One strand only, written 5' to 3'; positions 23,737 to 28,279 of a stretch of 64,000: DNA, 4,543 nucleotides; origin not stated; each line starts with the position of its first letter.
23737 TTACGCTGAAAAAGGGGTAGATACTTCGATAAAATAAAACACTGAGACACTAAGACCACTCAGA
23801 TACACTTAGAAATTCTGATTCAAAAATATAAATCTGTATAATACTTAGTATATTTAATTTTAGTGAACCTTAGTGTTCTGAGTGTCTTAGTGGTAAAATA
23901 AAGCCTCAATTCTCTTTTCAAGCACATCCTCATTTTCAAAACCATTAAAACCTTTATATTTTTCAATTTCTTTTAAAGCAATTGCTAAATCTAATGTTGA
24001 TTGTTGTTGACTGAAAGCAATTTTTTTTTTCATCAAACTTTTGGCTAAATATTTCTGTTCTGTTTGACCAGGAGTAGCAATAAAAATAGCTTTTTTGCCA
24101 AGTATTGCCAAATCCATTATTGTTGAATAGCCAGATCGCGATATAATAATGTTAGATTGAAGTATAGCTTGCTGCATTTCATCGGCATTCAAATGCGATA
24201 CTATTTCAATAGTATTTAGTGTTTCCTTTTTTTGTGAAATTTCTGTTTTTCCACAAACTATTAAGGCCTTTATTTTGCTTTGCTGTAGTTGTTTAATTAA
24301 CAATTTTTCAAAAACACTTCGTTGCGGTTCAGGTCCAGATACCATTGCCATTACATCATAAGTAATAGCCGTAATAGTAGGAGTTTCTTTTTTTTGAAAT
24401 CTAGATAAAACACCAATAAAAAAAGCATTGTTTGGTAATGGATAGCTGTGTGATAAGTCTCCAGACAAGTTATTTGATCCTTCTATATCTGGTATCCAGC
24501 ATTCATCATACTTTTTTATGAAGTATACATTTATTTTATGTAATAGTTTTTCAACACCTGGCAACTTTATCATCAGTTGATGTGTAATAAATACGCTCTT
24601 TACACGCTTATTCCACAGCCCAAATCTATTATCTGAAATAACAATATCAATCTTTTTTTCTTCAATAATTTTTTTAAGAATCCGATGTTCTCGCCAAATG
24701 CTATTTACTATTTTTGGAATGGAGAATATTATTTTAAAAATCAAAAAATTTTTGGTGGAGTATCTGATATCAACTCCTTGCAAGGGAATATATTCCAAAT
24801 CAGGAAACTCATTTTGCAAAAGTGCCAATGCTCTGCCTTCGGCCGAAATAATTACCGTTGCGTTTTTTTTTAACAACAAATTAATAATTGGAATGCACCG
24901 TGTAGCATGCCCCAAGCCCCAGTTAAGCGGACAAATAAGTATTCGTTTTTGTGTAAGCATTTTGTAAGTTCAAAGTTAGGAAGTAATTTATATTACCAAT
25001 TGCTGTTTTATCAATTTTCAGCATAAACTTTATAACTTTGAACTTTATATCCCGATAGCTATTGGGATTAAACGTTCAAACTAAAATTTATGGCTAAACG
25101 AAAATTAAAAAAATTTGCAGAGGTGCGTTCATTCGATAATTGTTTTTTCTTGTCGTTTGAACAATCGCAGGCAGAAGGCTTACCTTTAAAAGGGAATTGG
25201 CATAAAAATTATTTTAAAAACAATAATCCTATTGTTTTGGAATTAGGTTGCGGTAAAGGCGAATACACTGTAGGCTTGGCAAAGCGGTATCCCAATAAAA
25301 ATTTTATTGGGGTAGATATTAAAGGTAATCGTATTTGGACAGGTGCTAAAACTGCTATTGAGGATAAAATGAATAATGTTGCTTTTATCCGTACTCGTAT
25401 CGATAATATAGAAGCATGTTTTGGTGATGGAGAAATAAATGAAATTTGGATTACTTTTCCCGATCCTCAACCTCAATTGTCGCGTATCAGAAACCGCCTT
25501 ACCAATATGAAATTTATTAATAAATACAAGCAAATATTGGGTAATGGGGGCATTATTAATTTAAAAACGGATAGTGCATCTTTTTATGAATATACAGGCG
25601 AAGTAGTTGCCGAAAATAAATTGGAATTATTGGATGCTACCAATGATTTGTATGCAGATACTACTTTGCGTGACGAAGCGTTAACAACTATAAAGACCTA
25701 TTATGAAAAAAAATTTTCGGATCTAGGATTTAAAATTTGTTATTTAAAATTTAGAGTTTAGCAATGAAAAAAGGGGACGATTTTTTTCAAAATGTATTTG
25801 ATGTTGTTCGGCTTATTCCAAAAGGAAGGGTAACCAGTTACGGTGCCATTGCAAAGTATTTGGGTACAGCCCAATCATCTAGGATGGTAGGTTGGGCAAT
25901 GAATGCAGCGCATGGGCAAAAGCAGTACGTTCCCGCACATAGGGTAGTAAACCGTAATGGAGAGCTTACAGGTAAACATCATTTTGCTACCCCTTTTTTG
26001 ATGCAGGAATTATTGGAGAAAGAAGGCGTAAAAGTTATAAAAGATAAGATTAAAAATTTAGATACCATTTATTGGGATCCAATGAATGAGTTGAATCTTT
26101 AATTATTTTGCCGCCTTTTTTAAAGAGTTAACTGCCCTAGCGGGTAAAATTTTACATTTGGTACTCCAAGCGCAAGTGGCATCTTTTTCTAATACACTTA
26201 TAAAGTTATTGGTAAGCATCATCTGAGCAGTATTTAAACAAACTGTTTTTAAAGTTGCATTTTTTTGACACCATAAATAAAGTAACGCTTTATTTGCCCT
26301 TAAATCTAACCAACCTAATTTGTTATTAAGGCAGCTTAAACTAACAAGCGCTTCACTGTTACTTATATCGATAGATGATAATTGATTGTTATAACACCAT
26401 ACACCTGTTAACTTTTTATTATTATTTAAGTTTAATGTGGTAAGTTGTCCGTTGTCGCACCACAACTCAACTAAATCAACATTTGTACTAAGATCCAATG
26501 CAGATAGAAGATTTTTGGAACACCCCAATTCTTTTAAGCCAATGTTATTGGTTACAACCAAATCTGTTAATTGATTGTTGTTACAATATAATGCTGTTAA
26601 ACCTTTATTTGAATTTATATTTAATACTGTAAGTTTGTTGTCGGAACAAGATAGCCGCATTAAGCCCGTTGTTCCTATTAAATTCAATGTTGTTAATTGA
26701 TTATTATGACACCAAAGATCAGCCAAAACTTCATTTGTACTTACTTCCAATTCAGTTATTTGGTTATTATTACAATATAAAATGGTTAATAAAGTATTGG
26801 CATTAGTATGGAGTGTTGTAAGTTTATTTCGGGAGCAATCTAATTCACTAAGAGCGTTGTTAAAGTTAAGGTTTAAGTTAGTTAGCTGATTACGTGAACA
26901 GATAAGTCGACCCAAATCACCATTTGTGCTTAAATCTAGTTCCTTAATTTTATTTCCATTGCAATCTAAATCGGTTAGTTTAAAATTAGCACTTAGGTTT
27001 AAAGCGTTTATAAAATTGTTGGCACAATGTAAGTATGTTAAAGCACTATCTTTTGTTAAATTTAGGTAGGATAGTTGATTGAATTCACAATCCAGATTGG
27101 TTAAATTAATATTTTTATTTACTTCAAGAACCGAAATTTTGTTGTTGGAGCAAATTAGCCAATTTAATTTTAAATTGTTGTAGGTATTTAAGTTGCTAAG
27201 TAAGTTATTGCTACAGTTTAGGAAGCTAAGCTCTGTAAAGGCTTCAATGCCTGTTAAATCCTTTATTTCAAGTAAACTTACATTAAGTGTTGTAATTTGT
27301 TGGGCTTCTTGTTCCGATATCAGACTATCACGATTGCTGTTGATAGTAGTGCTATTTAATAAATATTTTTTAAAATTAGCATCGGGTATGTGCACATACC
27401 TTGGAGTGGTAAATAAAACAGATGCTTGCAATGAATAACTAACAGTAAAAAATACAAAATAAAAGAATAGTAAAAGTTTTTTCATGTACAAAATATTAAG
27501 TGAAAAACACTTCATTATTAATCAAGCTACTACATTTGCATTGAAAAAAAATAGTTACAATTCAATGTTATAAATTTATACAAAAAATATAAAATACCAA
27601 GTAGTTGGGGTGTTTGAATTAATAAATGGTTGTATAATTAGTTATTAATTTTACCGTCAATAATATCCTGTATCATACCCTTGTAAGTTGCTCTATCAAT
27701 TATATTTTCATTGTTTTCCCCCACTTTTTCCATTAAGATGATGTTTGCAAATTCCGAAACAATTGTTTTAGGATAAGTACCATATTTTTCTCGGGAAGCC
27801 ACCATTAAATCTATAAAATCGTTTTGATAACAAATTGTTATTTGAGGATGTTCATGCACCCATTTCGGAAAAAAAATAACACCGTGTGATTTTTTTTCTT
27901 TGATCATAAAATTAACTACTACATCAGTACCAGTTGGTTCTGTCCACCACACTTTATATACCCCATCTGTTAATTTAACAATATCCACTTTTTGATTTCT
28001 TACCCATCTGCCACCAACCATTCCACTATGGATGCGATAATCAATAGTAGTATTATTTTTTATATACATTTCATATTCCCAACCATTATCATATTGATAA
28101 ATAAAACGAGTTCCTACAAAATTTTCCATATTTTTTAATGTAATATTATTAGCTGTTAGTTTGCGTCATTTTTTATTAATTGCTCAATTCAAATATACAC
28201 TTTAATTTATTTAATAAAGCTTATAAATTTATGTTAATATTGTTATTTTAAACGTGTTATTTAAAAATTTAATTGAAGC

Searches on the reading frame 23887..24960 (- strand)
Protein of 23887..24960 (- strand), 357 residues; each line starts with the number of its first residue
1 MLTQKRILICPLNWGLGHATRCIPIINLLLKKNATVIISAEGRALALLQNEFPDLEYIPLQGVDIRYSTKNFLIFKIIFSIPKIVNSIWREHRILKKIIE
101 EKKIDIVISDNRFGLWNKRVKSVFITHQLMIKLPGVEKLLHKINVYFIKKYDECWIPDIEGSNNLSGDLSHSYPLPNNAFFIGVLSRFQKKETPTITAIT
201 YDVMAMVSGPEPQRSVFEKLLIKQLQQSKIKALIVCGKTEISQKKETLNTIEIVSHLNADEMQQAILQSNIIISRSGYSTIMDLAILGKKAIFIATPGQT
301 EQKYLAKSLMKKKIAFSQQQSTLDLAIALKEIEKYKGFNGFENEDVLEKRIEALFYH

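Call 19: search_protein_families(library=pfam, proteins=[window:23887-24960:-], max_evalue=0.001)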
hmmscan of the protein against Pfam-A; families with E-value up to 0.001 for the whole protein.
window:23887-24960:- (357 aa): 2 families
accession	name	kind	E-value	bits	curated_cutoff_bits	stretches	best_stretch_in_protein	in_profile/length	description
PF04101.22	Glyco_tran_28_C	-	1.7e-13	51.4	22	1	223-332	25-140/166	Glycosyltransferase family 28 C-terminal domain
PF13528.12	Glyco_trans_1_3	-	1e-08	35.2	25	1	14-110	10-102/322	Glycosyl transferase family 1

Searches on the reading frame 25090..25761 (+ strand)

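Call 69: search_protein_families(library=pfam, proteins=[window:25090-25761:+], max_evalue=0.00001)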
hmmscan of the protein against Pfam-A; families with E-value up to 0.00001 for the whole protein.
window:25090-25761:+ (223 aa): 3 families
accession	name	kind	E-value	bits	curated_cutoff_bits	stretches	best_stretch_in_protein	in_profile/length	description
PF02390.23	Methyltransf_4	-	2.4e-30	105.7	24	1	46-216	2-170/173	Putative methyltransferase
PF13847.12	Methyltransf_31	-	1.1e-09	38.6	27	1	46-137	4-101/145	Methyltransferase domain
PF13649.12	Methyltransf_25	-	2.1e-08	35.2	27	1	49-121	1-70/97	Methyltransferase domain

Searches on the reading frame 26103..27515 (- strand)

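Call 69: search_protein_families(library=pfam, proteins=[window:26103-27515:-], max_evalue=0.00001)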
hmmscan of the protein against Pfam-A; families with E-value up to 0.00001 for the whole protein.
window:26103-27515:- (470 aa): 1 family
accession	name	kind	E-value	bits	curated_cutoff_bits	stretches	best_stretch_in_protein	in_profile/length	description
PF12799.13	LRR_4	-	2.6e-15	56.5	27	0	243-278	3-40/44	Leucine Rich repeats (2 copies)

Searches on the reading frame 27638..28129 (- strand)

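Call 69: search_protein_families(library=pfam, proteins=[window:27638-28129:-], max_evalue=0.00001)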
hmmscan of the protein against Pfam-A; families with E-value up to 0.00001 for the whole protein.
window:27638-28129:- (163 aa): 2 families
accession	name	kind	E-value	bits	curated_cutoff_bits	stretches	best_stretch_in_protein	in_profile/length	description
PF05870.17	PA_decarbox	-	7.9e-71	237.3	24.6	1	2-152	2-151/158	Phenolic acid decarboxylase (PAD)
PF22036.2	MoaF_like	-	5.6e-07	29.8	27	1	5-72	1-66/94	MoaF-like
